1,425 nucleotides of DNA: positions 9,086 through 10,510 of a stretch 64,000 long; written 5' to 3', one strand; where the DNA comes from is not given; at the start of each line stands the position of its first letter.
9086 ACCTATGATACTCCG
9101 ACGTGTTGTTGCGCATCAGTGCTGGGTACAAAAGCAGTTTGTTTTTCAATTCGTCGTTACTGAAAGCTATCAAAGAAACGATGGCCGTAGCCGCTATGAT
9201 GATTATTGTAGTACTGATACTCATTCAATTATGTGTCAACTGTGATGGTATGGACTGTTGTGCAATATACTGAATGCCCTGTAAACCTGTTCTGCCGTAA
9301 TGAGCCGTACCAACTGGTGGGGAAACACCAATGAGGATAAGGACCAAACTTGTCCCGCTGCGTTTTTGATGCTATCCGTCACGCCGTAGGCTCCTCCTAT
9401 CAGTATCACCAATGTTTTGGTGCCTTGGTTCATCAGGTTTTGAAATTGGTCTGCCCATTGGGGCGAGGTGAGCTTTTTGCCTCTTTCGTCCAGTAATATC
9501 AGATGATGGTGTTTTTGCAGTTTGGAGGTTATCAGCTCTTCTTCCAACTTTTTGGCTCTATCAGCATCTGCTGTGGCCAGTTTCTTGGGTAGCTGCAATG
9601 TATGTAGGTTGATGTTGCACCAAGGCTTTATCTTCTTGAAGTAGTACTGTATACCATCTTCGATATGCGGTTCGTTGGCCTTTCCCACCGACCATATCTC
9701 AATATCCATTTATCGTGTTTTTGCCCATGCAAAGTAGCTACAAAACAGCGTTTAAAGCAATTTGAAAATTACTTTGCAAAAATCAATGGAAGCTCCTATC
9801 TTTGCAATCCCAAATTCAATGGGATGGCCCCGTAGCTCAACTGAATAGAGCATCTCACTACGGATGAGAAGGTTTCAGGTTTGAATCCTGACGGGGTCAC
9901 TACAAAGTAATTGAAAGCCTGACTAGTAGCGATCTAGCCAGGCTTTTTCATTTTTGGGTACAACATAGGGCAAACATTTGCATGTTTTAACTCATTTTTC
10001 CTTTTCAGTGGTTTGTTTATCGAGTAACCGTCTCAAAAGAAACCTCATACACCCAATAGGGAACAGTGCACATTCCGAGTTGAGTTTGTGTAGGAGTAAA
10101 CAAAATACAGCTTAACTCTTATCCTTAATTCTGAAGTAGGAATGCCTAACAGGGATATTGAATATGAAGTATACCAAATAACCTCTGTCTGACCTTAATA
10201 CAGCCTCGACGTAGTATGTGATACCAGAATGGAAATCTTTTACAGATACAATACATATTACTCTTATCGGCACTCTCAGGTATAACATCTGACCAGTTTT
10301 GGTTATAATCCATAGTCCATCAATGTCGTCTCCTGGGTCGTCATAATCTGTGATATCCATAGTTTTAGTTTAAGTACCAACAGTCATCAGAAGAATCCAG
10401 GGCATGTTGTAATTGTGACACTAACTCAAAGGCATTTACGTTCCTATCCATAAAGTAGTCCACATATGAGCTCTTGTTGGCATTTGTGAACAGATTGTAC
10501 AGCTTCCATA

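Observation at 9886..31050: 21.1-kb integrative element inserted into the 3' end of tRNA-Arg(ACG), with clean att junctions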

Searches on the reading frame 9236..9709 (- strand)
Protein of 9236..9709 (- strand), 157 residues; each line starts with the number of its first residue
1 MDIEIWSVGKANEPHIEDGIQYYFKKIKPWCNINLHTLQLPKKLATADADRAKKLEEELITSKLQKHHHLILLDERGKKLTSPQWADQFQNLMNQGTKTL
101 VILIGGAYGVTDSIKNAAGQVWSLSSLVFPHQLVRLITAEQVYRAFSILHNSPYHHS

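Call 8: search_protein_families(library=pfam, proteins=[window:9236-9709:-], max_evalue=0.01)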
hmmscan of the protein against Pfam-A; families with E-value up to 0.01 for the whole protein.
window:9236-9709:- (157 aa): 1 family
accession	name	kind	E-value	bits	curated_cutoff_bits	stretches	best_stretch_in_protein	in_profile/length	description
PF02590.22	SPOUT_MTase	-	1.1e-48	165.6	27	1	1-155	1-154/154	Predicted SPOUT methyltransferase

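Call 9: find_encoding_contigs(protein=window:9236-9709:-, flank=10000, max_places=10)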
Protein window:9236-9709:- (157 aa): 1 contig read that carries it; 1 place shown.
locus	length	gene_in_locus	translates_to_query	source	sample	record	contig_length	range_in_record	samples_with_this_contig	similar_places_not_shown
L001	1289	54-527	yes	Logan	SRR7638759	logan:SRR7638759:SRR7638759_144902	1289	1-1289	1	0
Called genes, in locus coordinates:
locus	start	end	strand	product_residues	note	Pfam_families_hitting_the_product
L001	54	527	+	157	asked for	PF02590:SPOUT_MTase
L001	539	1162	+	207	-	PF01694:Rhomboid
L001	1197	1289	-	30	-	?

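Call 11: find_related_loci(query=window:9236-9709:-, collection=genome_contigs, flank=10000)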
Query window:9236-9709:- (157 aa) in genome_contigs; peptide patterns used: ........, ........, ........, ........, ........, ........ (x = any residue, [..] = any of these).
114 stretches matched a pattern; 33 encode a relative of the query (tblastn E <= 1e-3); 33 distinct loci.
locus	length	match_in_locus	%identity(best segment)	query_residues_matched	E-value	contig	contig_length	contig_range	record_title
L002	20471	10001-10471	75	1-157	6e-80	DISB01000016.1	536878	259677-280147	MAG TPA_asm: Bacteroidetes bacterium UBA6221 UBA6221_contig_1712, whole genome shotgun sequence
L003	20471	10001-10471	76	1-157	6e-80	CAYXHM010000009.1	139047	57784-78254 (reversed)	MAG TPA_asm: uncultured Flavipsychrobacter sp. isolate SRP193066_co1_105 genome assembly, contig: NODE_170_length_139047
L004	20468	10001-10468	74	1-156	3e-79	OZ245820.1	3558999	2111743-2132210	MAG: Flavipsychrobacter sp. isolate 68ed36bf-177b-4177-848e-4f6816b01038 genome assembly, chromosome: 1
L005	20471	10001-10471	75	1-157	2e-77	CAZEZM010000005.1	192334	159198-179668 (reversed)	MAG TPA_asm: uncultured Flavipsychrobacter sp. isolate SRP090828_co2_64 genome assembly, contig: NODE_19_length_192334_c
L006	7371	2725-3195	73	1-157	2e-77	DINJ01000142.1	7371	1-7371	MAG TPA_asm: Bacteroidetes bacterium UBA5543 UBA5543_contig_15710, whole genome shotgun sequence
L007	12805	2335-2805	74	1-157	6e-77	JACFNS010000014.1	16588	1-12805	MAG: Taibaiella sp. isolate BROCD030 NODE_2424_length_16588_cov_4.001512, whole genome shotgun sequence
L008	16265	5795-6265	71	1-157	6e-75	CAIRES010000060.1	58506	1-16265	MAG: uncultured Bacteroidetes bacterium isolate YR2_bin-1295 genome assembly, contig: bin-1295:60/88, whole genome shotg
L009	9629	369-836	70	1-156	1e-72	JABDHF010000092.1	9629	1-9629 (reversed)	MAG: Bacteroidetes bacterium isolate BWOrgControl_Nextera51_MAG7 3300021039.a:Ga0206843_10354, whole genome shotgun sequ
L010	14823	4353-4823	69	1-157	1e-71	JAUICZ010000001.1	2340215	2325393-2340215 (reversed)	MAG: Bacteroidia bacterium isolate 7_bin.51 NODE_1_length_2340215_cov_37.638129, whole genome shotgun sequence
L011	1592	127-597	64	1-157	4e-71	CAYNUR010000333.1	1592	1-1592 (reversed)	MAG TPA_asm: uncultured Candidatus Peribacteria bacterium isolate binchicken_co237_21 genome assembly, contig: NODE_6760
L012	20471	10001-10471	63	1-157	2e-67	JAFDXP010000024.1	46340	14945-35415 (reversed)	MAG: Bacteroidetes bacterium isolate SZAS-28 LIN-425__24__length-46340, whole genome shotgun sequence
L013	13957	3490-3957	68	1-157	3e-67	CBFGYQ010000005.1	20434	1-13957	MAG TPA_asm: uncultured bacterium isolate SRR32277373_concoct_73 genome assembly, contig: ERZ27245830.278, whole genome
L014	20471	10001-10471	62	1-157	2e-66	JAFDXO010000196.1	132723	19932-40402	MAG: Bacteroidetes bacterium isolate SZAS-27 CK_MAG-74__196__length-132723, whole genome shotgun sequence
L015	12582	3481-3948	65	1-156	2e-66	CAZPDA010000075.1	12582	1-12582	MAG TPA_asm: uncultured Flavipsychrobacter sp. isolate binchicken_co237_20 genome assembly, contig: NODE_2631_length_125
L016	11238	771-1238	66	1-157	6e-66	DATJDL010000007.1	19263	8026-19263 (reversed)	MAG TPA_asm: Flavipsychrobacter sp. isolate SMAG_U15406 k141_84808, whole genome shotgun sequence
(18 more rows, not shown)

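Call 22: search_protein_families(library=pfam, proteins=[L004:7850-9250:+, L004:6354-7694:-, L004:5445-6347:-, L004:4964-5371:-], max_evalue=0.01)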
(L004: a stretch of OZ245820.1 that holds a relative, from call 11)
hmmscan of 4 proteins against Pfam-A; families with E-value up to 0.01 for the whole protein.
L004:7850-9250:+ (466 aa): 2 families
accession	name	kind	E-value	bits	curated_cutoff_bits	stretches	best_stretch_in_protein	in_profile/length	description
PF00171.27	Aldedh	-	1e-138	463.2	23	1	14-461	7-461/461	Aldehyde dehydrogenase family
PF05893.19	LuxC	-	0.00011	21.7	21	1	37-332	5-283/401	Acyl-CoA reductase (LuxC)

L004:6354-7694:- (446 aa): 3 families
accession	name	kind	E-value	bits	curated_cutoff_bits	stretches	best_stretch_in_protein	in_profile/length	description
PF00202.27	Aminotran_3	-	1.1e-118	396.9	30.5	1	37-437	11-401/403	Aminotransferase class-III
PF00155.27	Aminotran_1_2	-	4e-05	23.4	19.7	1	236-330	164-261/361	Aminotransferase class I and II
PF01212.27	Beta_elim_lyase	-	0.0055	16.5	27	0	215-257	126-168/288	Beta-eliminating lyase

L004:5445-6347:- (300 aa): 1 family
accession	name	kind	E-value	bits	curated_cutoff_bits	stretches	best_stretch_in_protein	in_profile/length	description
PF00795.27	CN_hydrolase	-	1.9e-31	109.8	23.2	1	37-238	33-255/256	Carbon-nitrogen hydrolase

L004:4964-5371:- (135 aa): 1 family
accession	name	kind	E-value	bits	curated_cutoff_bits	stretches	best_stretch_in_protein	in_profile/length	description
PF00903.31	Glyoxalase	-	9.9e-05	23.2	20.6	1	19-131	2-120/121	Glyoxalase/Bleomycin resistance protein/Dioxygenase superfamily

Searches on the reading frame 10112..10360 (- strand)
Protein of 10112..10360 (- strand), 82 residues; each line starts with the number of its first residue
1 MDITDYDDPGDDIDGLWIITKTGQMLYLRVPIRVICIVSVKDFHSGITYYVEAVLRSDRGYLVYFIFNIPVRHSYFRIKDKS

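Call 7: search_protein_families(library=pfam, proteins=[window:10112-10360:-], max_evalue=0.01)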
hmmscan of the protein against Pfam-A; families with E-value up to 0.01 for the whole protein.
window:10112-10360:- (82 aa): 0 families

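Call 27: search_protein_families(library=phrogs, proteins=[window:10112-10360:-], max_evalue=0.01)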
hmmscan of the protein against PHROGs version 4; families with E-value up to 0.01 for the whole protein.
window:10112-10360:- (82 aa): 0 families

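Call 28: search_protein_families(library=ncbifam, proteins=[window:10112-10360:-], max_evalue=0.01)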
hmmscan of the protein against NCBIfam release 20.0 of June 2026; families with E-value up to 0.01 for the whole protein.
window:10112-10360:- (82 aa): 0 families
